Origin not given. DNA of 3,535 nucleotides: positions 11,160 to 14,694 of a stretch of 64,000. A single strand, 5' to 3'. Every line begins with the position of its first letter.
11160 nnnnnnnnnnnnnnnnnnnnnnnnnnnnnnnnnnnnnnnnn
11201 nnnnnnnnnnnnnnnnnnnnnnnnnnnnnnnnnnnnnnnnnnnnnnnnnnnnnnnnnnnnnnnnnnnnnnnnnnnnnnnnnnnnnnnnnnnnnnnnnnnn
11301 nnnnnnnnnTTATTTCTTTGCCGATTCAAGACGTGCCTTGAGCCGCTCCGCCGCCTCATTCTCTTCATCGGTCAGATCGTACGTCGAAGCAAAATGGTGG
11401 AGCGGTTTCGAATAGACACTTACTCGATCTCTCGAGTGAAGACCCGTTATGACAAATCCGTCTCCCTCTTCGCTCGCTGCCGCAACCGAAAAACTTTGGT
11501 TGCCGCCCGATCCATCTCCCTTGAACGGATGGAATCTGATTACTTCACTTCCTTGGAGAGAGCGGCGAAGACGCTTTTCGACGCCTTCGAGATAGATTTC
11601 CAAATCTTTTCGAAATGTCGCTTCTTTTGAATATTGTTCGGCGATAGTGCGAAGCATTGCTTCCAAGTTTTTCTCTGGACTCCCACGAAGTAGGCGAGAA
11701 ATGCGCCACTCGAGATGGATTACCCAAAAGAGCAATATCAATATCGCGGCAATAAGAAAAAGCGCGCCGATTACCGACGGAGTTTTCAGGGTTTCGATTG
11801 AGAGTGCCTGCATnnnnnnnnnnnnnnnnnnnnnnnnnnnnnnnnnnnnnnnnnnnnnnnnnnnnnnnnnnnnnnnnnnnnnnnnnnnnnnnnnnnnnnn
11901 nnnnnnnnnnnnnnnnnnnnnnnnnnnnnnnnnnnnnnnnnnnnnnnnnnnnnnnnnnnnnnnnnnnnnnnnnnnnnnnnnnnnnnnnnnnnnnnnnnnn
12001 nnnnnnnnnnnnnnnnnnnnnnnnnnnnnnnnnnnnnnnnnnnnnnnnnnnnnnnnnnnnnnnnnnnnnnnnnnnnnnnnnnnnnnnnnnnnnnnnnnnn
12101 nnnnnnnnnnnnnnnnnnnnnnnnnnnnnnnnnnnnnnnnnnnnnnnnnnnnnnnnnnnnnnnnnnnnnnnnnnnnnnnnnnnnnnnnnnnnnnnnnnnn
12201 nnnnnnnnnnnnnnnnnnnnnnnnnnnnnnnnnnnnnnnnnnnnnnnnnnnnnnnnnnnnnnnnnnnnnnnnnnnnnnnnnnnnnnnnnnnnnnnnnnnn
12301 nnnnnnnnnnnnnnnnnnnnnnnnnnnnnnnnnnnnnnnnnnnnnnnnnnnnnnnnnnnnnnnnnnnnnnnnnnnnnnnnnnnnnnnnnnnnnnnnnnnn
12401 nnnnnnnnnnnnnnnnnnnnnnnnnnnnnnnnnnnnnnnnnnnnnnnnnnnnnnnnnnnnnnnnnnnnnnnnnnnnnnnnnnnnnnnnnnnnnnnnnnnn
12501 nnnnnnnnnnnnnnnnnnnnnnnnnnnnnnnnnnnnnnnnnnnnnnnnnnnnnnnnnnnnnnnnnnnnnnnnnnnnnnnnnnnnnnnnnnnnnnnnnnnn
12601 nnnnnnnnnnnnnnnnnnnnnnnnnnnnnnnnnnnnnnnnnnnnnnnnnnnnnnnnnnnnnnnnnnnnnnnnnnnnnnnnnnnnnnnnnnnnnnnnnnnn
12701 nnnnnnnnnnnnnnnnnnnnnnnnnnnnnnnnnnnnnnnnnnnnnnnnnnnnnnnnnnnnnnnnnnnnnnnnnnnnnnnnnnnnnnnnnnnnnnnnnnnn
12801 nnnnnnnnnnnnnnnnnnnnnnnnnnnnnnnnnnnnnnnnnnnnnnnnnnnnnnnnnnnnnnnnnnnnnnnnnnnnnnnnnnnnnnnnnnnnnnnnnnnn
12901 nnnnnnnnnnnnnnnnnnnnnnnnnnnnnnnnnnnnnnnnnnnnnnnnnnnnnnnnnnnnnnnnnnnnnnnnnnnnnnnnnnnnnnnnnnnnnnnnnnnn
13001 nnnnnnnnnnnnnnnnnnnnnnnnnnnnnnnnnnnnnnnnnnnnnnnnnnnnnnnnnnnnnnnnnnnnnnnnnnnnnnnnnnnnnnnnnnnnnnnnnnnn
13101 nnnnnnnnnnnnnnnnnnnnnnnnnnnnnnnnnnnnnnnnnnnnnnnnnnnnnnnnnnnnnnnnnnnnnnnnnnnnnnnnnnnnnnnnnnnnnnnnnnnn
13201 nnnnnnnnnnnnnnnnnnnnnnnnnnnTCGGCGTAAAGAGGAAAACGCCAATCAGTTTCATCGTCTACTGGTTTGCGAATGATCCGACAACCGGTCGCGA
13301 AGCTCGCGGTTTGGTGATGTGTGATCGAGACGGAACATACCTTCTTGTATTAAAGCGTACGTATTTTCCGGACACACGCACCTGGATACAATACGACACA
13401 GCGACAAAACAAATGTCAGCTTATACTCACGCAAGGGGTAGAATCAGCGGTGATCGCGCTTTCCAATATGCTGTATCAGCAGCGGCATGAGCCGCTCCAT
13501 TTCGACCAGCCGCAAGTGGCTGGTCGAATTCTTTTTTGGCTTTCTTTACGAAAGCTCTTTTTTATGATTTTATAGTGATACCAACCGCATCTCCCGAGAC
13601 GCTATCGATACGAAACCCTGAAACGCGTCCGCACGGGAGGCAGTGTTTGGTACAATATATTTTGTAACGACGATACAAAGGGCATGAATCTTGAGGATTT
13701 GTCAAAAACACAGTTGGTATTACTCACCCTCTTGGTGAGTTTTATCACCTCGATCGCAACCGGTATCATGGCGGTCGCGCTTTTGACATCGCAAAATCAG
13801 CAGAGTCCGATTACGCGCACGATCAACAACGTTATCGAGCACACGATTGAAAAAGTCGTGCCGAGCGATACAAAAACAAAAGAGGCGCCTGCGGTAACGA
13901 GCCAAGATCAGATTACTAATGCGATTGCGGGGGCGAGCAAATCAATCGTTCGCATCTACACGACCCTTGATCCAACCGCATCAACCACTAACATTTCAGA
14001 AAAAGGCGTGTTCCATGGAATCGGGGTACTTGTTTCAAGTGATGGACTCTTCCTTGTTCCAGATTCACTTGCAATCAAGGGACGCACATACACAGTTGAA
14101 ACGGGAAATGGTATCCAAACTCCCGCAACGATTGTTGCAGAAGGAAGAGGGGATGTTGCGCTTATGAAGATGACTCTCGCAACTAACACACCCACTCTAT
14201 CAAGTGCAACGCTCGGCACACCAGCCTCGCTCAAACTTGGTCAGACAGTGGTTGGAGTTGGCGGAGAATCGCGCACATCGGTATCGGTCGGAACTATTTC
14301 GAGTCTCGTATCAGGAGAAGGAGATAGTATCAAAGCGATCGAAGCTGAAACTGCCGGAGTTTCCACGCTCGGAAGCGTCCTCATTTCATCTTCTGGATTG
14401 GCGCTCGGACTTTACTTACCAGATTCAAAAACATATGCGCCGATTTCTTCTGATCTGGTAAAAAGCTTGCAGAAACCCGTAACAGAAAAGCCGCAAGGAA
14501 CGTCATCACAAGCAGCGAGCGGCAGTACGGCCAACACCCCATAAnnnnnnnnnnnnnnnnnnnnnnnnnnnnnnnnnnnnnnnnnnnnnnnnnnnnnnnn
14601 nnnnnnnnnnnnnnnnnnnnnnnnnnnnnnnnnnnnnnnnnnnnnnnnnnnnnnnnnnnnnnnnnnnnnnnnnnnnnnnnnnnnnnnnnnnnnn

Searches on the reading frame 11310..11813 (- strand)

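Call 33: search_protein_families(library=pfam, proteins=[window:11310-11813:-], max_evalue=0.1)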
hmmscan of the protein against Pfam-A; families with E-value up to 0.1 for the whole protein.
window:11310-11813:- (167 aa): 1 family
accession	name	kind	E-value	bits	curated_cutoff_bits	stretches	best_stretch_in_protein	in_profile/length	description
PF14584.11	DUF4446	-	8.1e-26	91.3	27.4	1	18-156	11-147/150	Protein of unknown function (DUF4446)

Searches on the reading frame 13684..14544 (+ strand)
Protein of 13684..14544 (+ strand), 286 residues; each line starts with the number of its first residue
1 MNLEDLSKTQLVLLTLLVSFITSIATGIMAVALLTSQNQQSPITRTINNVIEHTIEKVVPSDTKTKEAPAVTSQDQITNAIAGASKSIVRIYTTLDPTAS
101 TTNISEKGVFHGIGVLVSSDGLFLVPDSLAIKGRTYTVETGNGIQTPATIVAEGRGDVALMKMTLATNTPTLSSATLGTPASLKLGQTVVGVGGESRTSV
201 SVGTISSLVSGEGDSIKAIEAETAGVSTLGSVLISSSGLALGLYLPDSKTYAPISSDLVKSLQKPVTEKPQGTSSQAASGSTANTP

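Call 5: search_protein_families(library=pfam, proteins=[window:13684-14544:+], max_evalue=0.001)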
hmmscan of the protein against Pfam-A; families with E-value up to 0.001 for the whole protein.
window:13684-14544:+ (286 aa): 0 families

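Call 33: search_protein_families(library=pfam, proteins=[window:13684-14544:+], max_evalue=0.1)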
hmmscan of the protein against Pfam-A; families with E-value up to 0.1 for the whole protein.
window:13684-14544:+ (286 aa): 1 family
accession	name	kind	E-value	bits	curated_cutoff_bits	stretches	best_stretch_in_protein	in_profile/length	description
PF16083.10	Phage_holin_3_3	-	0.068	13.7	28.4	0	13-44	28-59/78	LydA holin phage, holin superfamily III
